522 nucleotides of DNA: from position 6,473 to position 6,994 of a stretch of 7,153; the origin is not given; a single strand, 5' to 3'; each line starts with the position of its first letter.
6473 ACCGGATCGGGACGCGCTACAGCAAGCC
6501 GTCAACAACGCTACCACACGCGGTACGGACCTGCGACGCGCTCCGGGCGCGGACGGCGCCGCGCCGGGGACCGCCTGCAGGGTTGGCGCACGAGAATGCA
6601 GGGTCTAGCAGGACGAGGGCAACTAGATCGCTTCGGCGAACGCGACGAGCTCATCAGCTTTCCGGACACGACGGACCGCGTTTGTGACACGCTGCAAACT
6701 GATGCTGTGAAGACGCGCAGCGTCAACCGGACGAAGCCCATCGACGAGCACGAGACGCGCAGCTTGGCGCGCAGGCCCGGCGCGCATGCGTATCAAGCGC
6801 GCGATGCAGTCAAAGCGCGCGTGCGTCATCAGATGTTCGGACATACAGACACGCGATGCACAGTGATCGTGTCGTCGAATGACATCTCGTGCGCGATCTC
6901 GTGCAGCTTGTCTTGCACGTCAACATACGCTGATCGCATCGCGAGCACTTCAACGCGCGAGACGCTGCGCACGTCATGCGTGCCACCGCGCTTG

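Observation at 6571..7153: A 719-bp two-gene regulatory module is bracketed by 76-bp direct repeats that fuse the same C-terminus onto two unrelated HTH regulators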

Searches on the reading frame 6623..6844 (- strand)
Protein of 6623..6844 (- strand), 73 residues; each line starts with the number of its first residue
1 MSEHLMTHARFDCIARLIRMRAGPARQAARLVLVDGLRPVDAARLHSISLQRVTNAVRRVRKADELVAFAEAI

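Call 7: search_protein_families(library=pfam, proteins=[window:6623-6844:-], max_evalue=0.1)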
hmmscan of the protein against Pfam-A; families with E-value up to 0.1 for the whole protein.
window:6623-6844:- (73 aa): 3 families
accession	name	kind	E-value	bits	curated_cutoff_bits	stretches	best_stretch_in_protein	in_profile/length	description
PF16509.11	KORA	-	0.00044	20.8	26.7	1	6-65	1-59/84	TrfB plasmid transcriptional repressor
PF13384.12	HTH_23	-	0.015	15.6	24.6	1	27-61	9-42/50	Homeodomain-like domain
PF22655.1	SpoU_sub_bind_like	-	0.024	15.6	27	1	10-72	3-65/90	SpoU L30e-like domain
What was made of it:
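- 6623..6844 (-): korA73, a small KorA/TrfB-like HTH gene of captured cassette 2. Its own C-terminus after ..ADELV is replaced by AFAEAI*. KORA E = 4.4e-4, below the cut-off (call 7).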

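Call 8: search_protein_families(library=phrogs, proteins=[window:6623-6844:-], max_evalue=0.01)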
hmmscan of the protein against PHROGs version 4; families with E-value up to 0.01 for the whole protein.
window:6623-6844:- (73 aa): 1 family
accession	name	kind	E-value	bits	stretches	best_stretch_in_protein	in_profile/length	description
phrog_10566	-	transcription regulation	0.0049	17.9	1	5-67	10-72/88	transcriptional regulator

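Call 13: find_encoding_contigs(protein=window:6623-6844:-, flank=8000, max_places=10)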
Protein window:6623-6844:- (73 aa): no gene with exactly this product is on record in the collection.

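Call 15: find_homologous_proteins(query=window:6623-6844:-, max_evalue=0.01)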
Query window:6623-6844:- (73 aa): 17 proteins with E <= 0.01 among 21 candidates.
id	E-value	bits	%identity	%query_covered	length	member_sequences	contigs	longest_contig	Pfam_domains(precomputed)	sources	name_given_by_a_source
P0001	1.0e-37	144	100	100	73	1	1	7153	-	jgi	-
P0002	3.0e-22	95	69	99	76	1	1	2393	-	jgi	-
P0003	5.5e-22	94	74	93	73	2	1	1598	-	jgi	-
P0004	5.6e-22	94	71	99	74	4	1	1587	-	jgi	-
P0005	1.1e-20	90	75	89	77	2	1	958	-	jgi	jgi:hypothetical protein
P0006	5.5e-18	82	68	93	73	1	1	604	-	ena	-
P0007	6.1e-11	60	57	84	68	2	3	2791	-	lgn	-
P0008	2.7e-9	54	53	82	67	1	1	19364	PF16509.12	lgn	-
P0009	5.7e-9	53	54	89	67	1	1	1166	PF16509.12,PF08281.19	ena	-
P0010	1.8e-8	52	51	89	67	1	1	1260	PF16509.12,PF08281.19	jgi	jgi:predicted DNA-binding protein (UPF0251 family)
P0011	2.0e-8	52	54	84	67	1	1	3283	PF16509.12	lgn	-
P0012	2.5e-8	51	55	82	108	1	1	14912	PF16509.12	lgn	-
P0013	7.2e-8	50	55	77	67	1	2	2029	PF16509.12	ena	-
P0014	1.0e-7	50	49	93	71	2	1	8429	PF16509.12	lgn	-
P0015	9.1e-7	47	49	84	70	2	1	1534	PF16509.12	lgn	-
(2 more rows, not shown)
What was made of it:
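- On KorA/TrfB family (PF16509) for korA73: Homologues at 49-55% identity carry precomputed PF16509 hits (call 15).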

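Call 22: find_encoding_contigs(protein=P0002, flank=5000, max_places=4)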
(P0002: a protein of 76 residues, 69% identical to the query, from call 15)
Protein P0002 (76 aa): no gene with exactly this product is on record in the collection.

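Call 23: find_encoding_contigs(protein=P0004, flank=5000, max_places=4)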
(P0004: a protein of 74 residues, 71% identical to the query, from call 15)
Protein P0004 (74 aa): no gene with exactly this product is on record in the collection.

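Call 32: find_related_loci(query=A2, collection=metagenome_contigs, flank=8000)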
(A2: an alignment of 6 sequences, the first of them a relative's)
Query A2 (73 aa) in metagenome_contigs; peptide patterns used: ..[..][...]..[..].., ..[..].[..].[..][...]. (x = any residue, [..] = any of these).
584 stretches matched a pattern; 6 encode a relative of the query (tblastn E <= 1e-3); 6 distinct loci.
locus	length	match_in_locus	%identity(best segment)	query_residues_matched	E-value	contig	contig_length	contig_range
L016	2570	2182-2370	63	6-68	4e-21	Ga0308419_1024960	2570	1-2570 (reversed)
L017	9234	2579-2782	60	6-73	2e-20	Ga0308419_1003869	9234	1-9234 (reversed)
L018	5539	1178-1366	59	5-67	4e-20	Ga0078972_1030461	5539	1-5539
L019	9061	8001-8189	57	5-67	2e-17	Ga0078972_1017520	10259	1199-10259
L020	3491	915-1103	57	5-67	2e-17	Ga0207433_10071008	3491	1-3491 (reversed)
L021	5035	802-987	48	6-67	8e-7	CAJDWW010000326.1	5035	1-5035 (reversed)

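Call 38: find_encoding_contigs(protein=P0006, flank=5000, max_places=4)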
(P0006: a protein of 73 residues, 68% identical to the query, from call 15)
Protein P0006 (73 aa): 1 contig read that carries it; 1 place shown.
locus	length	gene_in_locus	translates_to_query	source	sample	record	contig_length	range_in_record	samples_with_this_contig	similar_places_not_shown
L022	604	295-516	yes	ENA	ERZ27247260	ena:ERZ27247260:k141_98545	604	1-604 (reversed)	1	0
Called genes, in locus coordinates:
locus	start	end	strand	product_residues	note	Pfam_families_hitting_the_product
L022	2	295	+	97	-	?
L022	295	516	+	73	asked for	-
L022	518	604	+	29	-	?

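Call 49: find_related_loci(query=A2, collection=viral_contigs, flank=8000)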
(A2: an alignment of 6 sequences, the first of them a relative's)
Query A2 (73 aa) in viral_contigs; peptide patterns used: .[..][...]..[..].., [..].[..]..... (x = any residue, [..] = any of these).
67 stretches matched a pattern, but none encodes a relative of the query by tblastn (E <= 1e-3).

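Call 54: search_dna_similar(query=window:6623-6844:-, collection=plasmids, mode=protein, max_evalue=0.001, max_rows=15)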
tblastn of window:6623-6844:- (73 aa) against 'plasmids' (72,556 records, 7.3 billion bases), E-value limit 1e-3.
Records with a match: 19; places in all: 24; records where one place covers at least 80% of the query: 8.
Best place of each record, by identity: <60% 19.
By first word of the organism name: Pseudomonas 13; Paraburkholderia 2; Janthinobacterium 1; Roseomonas 1; Halomonas 1; Burkholderia 1.
By predicted mobility (MOB-suite, as given by PLSDB): non-mobilizable 16; conjugative 2; mobilizable 1.
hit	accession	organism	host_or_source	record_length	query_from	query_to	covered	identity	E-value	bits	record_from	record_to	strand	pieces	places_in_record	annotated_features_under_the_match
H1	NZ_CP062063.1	Janthinobacterium sp. HH102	whole organism,water rainwater-tap ...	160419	5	72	93%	50.0%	6e-9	57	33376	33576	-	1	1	site-specific integrase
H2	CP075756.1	Pseudomonas aeruginosa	Homo sapiens,Cell culture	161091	6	63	79%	48.3%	7e-5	45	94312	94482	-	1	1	transcriptional regulator KorA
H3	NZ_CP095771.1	Pseudomonas aeruginosa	Homo sapiens,collection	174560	6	63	79%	48.3%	7e-5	45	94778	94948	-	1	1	none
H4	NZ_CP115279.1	Pseudomonas aeruginosa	Homo sapiens,culture samples from human ...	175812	6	63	79%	48.3%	7e-5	45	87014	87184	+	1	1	none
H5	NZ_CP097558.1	Pseudomonas aeruginosa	pure culture,plastic surface of ...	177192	6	63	79%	48.3%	7e-5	45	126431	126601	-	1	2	TrfB-related DNA-binding protein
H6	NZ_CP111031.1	Pseudomonas aeruginosa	Homo sapiens,sputum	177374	6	63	79%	48.3%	7e-5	45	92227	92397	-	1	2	TrfB-related DNA-binding protein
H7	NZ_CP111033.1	Pseudomonas aeruginosa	Homo sapiens,sputum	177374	6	63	79%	48.3%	7e-5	45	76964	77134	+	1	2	TrfB-related DNA-binding protein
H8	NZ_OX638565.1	Pseudomonas aeruginosa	Homo sapiens,urine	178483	6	63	79%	48.3%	7e-5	45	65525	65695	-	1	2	TrfB-related DNA-binding protein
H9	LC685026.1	Pseudomonas aeruginosa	-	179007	6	63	79%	48.3%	7e-5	45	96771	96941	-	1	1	hypothetical protein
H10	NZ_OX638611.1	Pseudomonas aeruginosa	Homo sapiens,throat culture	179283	6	63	79%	48.3%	7e-5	45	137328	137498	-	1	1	TrfB-related DNA-binding protein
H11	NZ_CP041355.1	Pseudomonas aeruginosa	urinary tract infection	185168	6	63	79%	48.3%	7e-5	45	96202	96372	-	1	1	none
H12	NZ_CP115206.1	Pseudomonas aeruginosa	Homo sapiens,culture samples from human ...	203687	6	63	79%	48.3%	7e-5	45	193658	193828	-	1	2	TrfB-related DNA-binding protein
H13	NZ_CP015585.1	Roseomonas gilardii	Purified bacterial strains from deep ...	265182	1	63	86%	41.3%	6e-5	45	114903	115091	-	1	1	TrfB-related DNA-binding protein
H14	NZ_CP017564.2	Paraburkholderia sprentiae WSM5005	Lebeckia ambigua,root nodule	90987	4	65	85%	41.9%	5e-4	43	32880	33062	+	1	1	TrfB-related DNA-binding protein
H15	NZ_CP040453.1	Halomonas sp. PA16-9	-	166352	6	67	85%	41.5%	5e-4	43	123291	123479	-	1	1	TrfB-related DNA-binding protein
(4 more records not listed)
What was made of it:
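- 6623..6844 (-): PLSDB hits are annotated KorA or TrfB-related (call 54).
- On KorA/TrfB family (PF16509) for korA73: PLSDB matches are annotated KorA or TrfB-related (call 54).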

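Call 60: search_protein_families(library=ncbifam, proteins=[window:6623-6844:-], max_evalue=0.1)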
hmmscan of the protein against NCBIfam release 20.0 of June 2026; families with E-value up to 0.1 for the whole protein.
window:6623-6844:- (73 aa): 1 family
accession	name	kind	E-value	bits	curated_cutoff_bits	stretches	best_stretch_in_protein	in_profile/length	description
NF047906.1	CdPbTransRegCmtR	equivalog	0.025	14.5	150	1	6-67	3-65/104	Cd(II)/Pb(II)-sensing metalloregulatory transcriptional regulator CmtR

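Call 61: search_protein_families(library=padloc, proteins=[window:6623-6844:-], max_evalue=0.1)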
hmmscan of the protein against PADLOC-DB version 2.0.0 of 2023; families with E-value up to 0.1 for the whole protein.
window:6623-6844:- (73 aa): 0 families

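Call 76: search_protein_families(library=pfam, proteins=[L018:2439-3431:+, L018:1528-2496:-, L018:505-1170:+, L017:73-684:+, L017:3879-4859:-, L017:3290-3715:-, L017:1548-2285:+, L017:2326-2589:+, L020:343-648:+], max_evalue=0.001)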
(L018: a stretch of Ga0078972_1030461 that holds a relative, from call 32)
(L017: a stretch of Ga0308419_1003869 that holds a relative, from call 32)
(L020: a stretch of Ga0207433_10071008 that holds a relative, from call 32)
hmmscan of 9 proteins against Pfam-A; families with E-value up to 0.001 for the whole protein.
L018:2439-3431:+ (330 aa): 6 families
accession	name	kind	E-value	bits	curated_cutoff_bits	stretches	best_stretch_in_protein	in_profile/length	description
PF03090.23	Replicase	-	1.1e-26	93.9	26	1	84-178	38-130/130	Replicase family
PF08708.16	PriCT_1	-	9.6e-08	32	21.1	1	197-264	12-67/67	Primase C terminal 1 (PriCT-1)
PF13384.12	HTH_23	-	1.3e-06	28.5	24.6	1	298-328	7-37/50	Homeodomain-like domain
PF13518.12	HTH_28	-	0.00025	21.5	25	1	304-330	9-34/52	Helix-turn-helix domain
PF09339.16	HTH_IclR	-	0.00067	19.8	22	0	307-326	17-36/52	IclR helix-turn-helix domain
PF13936.12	HTH_38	-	0.00095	19.3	27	0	300-326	12-38/44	Helix-turn-helix domain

L018:1528-2496:- (322 aa): 2 families
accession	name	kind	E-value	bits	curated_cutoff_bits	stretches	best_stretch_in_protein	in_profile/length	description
PF02086.21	MethyltransfD12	-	1.5e-34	120.3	22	1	24-258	1-241/253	D12 class N6 adenine-specific DNA methyltransferase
PF03602.21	Cons_hypoth95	-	0.00032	20.9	24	0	189-206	105-125/182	Conserved hypothetical protein 95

L018:505-1170:+ (221 aa): 1 family
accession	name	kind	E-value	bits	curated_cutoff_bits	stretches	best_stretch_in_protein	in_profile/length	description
PF02767.21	DNA_pol3_beta_2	-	0.00025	21.8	27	1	21-117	9-108/116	DNA polymerase III beta subunit, central domain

L017:73-684:+ (203 aa): 2 families
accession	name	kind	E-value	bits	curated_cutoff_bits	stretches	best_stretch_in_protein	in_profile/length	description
PF18818.7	MPTase-PolyVal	-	1.3e-05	25.7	27.5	1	100-177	46-125/126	Zincin-like metallopeptidase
PF20573.4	DUF6782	-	0.00095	18.9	27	0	61-165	51-160/241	Putative metallopeptidase family (DUF6782)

L017:3879-4859:- (326 aa): 1 family
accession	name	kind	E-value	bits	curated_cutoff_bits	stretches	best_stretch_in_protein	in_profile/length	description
PF01258.23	zf-dskA_traR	-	2e-09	37.7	24.9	1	282-317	1-36/36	Prokaryotic dksA/traR C4-type zinc finger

L017:3290-3715:- (141 aa): 3 families
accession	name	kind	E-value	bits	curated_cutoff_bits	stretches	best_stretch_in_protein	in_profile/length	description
PF13560.12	HTH_31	-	1e-05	26.2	27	1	14-61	2-50/64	Helix-turn-helix domain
PF01381.28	HTH_3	-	0.00014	22.3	23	1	18-70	1-54/55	Helix-turn-helix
PF07022.19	Phage_CI_repr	-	0.00065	20.4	22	0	23-79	8-65/65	Bacteriophage CI repressor helix-turn-helix domain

L017:1548-2285:+ (245 aa): 0 families

L017:2326-2589:+ (87 aa): 0 families

L020:343-648:+ (101 aa): 0 families
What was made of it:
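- Neighbours include a plasmid-type Replicase+PriCT_1 protein, a D12 methylase and a TraR/DksA zinc finger (call 76).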

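Call 80: find_encoding_contigs(protein=P0003, flank=3000, max_places=3)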
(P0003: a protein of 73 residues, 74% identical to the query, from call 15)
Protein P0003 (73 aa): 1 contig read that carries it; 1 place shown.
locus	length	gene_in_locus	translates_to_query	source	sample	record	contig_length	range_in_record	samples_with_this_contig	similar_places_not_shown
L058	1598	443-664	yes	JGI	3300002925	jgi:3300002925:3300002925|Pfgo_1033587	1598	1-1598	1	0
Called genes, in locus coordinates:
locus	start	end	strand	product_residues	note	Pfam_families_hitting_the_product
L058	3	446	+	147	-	?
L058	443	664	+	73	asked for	-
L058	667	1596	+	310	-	?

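Call 81: find_encoding_contigs(protein=P0005, flank=3000, max_places=3)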
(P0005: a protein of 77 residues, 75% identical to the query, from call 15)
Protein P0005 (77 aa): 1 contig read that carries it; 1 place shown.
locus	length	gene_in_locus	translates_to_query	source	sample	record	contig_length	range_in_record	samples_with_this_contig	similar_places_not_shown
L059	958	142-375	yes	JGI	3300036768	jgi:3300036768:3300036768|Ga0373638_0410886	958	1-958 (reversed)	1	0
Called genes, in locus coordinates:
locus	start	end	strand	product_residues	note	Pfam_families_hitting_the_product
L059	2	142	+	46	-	?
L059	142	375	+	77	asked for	-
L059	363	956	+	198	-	?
